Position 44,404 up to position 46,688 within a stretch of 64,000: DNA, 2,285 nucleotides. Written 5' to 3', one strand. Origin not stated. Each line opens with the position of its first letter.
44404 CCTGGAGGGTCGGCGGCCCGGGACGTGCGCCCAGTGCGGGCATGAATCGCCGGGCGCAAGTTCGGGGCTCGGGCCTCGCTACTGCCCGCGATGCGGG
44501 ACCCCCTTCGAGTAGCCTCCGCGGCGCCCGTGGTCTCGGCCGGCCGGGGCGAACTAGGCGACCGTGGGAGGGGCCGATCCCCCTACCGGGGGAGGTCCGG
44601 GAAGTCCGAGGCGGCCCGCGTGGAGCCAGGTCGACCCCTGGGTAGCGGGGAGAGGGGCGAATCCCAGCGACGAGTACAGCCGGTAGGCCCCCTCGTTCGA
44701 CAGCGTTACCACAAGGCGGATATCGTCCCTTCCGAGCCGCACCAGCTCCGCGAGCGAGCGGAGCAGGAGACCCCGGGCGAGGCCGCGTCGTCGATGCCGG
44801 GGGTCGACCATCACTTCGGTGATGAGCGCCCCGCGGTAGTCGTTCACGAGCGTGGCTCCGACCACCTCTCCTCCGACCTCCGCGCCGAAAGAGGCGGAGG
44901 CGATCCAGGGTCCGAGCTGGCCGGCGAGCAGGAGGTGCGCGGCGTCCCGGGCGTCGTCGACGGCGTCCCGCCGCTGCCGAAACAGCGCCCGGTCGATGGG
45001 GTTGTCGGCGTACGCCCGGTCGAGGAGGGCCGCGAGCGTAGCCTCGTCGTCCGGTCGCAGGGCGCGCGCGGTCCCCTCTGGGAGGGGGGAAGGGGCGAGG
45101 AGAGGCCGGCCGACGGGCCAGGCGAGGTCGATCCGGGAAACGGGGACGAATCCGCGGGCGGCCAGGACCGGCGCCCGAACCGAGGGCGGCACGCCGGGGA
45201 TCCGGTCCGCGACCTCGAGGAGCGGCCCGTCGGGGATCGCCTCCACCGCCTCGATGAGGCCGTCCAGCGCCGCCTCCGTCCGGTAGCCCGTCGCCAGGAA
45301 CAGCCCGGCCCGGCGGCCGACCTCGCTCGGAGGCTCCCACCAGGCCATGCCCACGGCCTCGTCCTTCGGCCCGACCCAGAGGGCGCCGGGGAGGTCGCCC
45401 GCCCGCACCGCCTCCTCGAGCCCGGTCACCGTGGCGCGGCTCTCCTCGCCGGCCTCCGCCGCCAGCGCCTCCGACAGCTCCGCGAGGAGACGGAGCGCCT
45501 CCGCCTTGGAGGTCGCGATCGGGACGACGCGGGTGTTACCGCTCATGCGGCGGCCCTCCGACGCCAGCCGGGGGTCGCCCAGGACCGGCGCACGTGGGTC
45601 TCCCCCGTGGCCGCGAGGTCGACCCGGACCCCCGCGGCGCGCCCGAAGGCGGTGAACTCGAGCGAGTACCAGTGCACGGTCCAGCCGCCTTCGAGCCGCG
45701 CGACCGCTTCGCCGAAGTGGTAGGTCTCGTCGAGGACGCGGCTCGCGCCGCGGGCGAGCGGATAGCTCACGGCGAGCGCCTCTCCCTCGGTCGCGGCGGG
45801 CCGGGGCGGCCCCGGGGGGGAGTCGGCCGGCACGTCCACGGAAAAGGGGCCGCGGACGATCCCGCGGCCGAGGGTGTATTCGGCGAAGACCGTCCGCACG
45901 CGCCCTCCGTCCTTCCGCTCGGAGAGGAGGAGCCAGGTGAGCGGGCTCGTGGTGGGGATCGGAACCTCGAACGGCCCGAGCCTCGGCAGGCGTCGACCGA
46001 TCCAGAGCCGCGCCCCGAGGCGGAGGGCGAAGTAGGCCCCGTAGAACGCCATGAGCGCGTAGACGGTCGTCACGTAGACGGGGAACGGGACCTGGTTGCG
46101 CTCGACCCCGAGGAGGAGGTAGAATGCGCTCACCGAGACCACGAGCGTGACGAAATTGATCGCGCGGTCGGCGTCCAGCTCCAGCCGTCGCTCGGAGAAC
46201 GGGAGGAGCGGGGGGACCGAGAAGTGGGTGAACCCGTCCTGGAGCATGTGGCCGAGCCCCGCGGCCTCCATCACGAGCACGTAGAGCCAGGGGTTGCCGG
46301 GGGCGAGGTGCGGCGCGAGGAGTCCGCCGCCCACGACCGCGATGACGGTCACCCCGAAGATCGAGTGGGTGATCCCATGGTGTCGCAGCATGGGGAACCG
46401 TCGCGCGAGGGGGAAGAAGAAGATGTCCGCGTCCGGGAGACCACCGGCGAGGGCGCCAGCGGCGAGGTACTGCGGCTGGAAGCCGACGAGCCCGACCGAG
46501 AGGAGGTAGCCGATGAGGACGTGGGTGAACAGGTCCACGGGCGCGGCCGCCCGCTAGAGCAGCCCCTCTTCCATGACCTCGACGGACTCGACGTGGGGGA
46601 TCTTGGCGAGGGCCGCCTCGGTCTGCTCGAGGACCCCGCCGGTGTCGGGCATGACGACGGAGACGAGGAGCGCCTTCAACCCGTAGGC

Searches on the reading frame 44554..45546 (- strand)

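Call 44: search_protein_families(library=pfam, proteins=[window:44554-45546:-], max_evalue=0.001)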
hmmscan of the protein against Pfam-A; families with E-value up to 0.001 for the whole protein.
window:44554-45546:- (330 aa): 5 families
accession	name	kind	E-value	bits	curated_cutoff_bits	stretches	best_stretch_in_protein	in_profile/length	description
PF00583.31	Acetyltransf_1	-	5.3e-12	46.5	20.7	1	216-296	32-116/116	Acetyltransferase (GNAT) family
PF13508.13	Acetyltransf_7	-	9.1e-10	39.2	27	1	220-297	6-83/84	Acetyltransferase (GNAT) domain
PF08445.16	FR47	-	2.7e-09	37.3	22.1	1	233-297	17-78/86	FR47-like protein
PF13673.13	Acetyltransf_10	-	3e-08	34.1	23.6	1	219-303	33-114/128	Acetyltransferase (GNAT) domain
PF13527.13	Acetyltransf_9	-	2.4e-06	28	25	1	161-297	3-125/127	Acetyltransferase (GNAT) domain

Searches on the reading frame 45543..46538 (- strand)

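Call 44: search_protein_families(library=pfam, proteins=[window:45543-46538:-], max_evalue=0.001)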
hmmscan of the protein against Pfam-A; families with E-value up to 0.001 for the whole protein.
window:45543-46538:- (331 aa): 1 family
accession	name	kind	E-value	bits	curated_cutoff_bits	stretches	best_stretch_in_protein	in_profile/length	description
PF04307.19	YdjM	-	1.9e-20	73.5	29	1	1-166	1-171/176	YdjM inner membrane protein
